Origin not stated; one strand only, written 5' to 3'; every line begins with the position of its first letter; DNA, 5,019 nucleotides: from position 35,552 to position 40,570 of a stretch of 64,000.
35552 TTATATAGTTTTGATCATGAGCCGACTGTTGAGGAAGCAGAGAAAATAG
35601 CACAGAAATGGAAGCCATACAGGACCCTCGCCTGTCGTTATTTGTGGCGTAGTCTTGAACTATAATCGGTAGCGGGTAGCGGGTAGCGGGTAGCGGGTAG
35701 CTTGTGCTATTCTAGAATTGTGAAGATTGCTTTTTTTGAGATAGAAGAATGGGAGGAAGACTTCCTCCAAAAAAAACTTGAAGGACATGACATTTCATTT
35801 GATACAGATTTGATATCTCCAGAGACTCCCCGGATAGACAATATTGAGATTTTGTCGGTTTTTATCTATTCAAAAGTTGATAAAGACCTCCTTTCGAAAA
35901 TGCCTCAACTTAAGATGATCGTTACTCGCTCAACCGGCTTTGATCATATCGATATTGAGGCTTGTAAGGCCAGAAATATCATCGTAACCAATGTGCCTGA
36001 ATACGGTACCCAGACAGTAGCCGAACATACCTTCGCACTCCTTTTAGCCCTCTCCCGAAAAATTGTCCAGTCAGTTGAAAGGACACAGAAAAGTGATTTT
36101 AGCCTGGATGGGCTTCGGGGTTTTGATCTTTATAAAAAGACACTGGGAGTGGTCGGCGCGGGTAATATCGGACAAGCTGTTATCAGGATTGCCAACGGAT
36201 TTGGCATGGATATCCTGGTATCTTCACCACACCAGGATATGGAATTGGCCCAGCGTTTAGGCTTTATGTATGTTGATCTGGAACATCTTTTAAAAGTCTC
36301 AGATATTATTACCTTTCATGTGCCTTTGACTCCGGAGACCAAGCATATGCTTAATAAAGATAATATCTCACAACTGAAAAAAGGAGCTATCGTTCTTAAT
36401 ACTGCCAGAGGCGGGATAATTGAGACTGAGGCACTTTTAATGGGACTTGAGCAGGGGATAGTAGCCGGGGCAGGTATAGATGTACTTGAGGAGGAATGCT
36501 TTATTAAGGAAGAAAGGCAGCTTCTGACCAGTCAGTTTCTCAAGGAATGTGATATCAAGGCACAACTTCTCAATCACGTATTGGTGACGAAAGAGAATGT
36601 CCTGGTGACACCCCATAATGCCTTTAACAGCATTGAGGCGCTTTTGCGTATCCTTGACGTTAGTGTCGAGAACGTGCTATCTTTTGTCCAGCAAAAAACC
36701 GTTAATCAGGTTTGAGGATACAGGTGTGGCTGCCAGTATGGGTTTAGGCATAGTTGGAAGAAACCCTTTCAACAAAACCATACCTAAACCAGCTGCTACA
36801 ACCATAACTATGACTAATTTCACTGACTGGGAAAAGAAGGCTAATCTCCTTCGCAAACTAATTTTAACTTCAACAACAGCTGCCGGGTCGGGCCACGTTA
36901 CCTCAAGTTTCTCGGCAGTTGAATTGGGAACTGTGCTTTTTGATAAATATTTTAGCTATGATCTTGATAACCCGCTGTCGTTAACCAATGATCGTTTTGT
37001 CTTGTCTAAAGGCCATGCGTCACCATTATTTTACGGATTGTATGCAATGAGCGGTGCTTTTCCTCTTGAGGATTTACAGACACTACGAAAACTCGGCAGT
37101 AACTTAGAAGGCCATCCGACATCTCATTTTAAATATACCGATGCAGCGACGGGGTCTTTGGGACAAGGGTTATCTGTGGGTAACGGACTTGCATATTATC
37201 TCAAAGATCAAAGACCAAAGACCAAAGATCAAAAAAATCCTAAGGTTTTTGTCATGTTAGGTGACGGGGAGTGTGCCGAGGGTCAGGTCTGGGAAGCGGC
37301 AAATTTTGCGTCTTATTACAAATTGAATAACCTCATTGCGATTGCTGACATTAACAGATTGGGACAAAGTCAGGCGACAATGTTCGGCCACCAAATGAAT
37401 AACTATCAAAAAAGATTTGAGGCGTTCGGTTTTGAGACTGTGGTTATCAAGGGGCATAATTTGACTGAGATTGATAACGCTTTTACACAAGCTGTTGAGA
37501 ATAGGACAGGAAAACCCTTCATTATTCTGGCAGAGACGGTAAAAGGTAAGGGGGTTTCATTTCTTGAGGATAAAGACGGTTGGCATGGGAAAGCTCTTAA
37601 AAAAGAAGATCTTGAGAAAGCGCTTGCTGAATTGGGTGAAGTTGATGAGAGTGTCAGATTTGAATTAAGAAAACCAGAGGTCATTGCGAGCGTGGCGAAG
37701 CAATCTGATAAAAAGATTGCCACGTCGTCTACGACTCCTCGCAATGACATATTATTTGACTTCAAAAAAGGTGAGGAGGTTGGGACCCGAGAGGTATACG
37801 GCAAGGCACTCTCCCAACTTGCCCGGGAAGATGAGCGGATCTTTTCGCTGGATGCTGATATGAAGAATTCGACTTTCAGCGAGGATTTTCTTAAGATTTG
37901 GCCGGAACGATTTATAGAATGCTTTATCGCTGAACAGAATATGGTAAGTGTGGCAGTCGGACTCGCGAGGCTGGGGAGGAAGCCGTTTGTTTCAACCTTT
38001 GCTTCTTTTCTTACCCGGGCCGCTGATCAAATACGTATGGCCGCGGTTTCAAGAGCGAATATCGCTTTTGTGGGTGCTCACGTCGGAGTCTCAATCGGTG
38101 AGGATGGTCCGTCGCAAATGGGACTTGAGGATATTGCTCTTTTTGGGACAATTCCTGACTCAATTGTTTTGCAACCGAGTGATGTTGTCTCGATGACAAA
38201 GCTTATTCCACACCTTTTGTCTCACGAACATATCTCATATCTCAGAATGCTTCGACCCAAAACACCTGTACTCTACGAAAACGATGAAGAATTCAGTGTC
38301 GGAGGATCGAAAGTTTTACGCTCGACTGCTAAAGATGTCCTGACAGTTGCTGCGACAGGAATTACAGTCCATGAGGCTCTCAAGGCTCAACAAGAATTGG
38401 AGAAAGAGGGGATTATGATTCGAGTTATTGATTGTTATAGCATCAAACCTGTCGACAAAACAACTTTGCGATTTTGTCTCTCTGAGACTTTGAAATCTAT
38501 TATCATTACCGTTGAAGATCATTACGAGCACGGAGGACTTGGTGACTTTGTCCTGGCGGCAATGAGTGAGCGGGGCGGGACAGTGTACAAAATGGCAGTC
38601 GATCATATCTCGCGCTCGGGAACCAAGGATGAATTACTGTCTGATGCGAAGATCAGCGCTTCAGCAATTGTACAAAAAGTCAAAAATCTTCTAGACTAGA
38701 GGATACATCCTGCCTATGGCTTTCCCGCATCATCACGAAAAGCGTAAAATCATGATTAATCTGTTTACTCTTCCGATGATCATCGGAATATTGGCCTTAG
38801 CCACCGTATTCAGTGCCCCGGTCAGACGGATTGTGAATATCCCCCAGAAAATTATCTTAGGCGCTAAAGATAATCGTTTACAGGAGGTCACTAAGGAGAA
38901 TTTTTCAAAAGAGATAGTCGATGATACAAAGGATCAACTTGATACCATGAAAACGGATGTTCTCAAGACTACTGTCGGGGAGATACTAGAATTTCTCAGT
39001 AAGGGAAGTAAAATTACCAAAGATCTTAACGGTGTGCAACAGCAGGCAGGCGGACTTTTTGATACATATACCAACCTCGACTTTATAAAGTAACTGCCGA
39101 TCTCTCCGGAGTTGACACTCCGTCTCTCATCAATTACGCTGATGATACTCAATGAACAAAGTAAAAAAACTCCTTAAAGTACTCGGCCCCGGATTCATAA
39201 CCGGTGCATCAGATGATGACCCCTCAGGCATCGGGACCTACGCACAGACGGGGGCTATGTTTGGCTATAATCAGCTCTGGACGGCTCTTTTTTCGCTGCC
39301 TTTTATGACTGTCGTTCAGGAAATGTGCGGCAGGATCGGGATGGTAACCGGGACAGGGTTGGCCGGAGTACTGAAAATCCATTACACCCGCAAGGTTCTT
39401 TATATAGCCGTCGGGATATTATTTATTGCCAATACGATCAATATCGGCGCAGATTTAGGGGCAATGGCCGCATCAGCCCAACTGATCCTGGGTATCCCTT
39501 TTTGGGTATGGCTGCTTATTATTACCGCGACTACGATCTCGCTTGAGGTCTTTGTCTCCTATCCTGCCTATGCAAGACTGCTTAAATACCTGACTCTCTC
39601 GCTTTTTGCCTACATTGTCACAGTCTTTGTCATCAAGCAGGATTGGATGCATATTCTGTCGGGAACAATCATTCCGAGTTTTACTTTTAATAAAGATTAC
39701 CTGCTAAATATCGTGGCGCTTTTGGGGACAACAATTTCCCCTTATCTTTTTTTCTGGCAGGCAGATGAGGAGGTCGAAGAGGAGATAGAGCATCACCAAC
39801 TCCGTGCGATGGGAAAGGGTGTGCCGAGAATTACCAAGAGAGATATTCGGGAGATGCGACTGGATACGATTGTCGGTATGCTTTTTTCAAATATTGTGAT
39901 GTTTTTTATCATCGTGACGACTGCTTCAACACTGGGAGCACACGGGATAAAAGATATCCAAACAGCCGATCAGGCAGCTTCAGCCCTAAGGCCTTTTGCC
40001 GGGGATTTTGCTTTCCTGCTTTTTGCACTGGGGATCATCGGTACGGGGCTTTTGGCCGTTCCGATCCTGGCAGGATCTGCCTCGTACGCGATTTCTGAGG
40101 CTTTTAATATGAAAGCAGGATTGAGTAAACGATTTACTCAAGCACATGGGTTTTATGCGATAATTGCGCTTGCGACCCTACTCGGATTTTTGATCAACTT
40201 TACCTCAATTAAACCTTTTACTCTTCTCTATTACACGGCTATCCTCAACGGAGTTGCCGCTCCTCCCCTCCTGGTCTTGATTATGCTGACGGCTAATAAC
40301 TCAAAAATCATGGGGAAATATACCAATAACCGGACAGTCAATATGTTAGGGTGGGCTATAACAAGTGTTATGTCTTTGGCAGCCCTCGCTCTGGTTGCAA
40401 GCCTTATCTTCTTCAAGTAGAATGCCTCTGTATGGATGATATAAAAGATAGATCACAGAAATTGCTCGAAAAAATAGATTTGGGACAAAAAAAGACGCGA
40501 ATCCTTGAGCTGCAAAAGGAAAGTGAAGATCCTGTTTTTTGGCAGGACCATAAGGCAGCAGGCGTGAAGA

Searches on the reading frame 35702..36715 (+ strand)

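Call 84: search_protein_families(library=pfam, proteins=[window:35702-36715:+], max_evalue=0.00001)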
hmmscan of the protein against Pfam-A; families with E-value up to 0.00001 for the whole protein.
window:35702-36715:+ (337 aa): 2 families
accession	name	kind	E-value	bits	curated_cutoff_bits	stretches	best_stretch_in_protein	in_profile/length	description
PF02826.25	2-Hacid_dh_C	-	2.4e-51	174.1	25.1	1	111-307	1-178/178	D-isomer specific 2-hydroxyacid dehydrogenase, NAD binding domain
PF00389.36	2-Hacid_dh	-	2.3e-29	102.2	24.6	1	14-335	7-130/134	D-isomer specific 2-hydroxyacid dehydrogenase, catalytic domain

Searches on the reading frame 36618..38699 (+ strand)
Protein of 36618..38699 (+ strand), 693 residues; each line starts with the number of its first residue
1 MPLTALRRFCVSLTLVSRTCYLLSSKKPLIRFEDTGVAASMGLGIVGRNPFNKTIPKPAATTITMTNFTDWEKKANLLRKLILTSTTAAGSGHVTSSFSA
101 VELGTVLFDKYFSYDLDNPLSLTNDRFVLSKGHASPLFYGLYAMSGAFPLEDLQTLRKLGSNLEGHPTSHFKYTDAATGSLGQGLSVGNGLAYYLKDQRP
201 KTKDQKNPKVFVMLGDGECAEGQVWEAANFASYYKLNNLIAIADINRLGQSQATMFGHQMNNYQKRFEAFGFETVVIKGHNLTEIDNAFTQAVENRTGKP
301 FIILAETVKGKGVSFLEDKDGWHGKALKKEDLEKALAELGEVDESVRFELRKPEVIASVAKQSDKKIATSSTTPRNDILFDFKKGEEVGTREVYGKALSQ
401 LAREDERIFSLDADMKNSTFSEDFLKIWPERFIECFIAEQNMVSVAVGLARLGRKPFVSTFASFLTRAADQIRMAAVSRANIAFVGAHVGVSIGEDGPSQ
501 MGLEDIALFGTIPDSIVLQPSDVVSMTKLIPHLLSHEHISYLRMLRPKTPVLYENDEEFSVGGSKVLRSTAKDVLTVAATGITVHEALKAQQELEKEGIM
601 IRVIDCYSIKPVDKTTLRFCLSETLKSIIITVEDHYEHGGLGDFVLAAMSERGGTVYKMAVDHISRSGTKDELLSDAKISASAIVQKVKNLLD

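Call 84: search_protein_families(library=pfam, proteins=[window:36618-38699:+], max_evalue=0.00001)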
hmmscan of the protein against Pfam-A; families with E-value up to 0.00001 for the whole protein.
window:36618-38699:+ (693 aa): 5 families
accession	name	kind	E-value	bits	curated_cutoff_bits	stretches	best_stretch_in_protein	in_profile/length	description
PF00456.26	Transketolase_N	-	1.3e-46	159.6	22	1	73-364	4-298/334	Transketolase, thiamine diphosphate binding domain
PF02779.29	Transket_pyr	-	8.1e-39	133.5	27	1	387-548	2-171/174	Transketolase, pyrimidine binding domain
PF02780.25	Transketolase_C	-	2.6e-21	76.3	25.9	1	567-684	4-124/124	Transketolase, C-terminal domain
PF00676.26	E1_dh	-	6.2e-09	35.7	22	1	177-307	99-224/300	Dehydrogenase E1 component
PF13292.11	DXP_synthase_N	-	1.3e-07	31.6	21.2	0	70-244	17-170/274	1-deoxy-D-xylulose-5-phosphate synthase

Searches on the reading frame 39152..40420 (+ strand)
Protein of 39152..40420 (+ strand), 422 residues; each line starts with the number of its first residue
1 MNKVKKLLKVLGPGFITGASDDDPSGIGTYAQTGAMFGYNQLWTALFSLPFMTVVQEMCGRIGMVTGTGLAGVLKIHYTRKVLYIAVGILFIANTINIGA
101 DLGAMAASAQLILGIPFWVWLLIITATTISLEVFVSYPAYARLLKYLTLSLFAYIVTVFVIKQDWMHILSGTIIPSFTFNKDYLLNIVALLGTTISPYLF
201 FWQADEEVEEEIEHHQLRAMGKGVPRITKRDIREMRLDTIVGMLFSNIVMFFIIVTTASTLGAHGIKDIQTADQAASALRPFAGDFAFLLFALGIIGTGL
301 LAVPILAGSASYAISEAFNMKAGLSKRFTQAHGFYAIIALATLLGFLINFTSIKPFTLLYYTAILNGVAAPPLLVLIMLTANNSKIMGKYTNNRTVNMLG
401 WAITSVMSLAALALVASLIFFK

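Call 84: search_protein_families(library=pfam, proteins=[window:39152-40420:+], max_evalue=0.00001)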
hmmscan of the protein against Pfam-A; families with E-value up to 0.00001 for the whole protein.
window:39152-40420:+ (422 aa): 1 family
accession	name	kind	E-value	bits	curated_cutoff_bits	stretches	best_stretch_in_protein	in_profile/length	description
PF01566.24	Nramp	-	3.1e-85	286.8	29.8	1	28-393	2-356/357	Natural resistance-associated macrophage protein-like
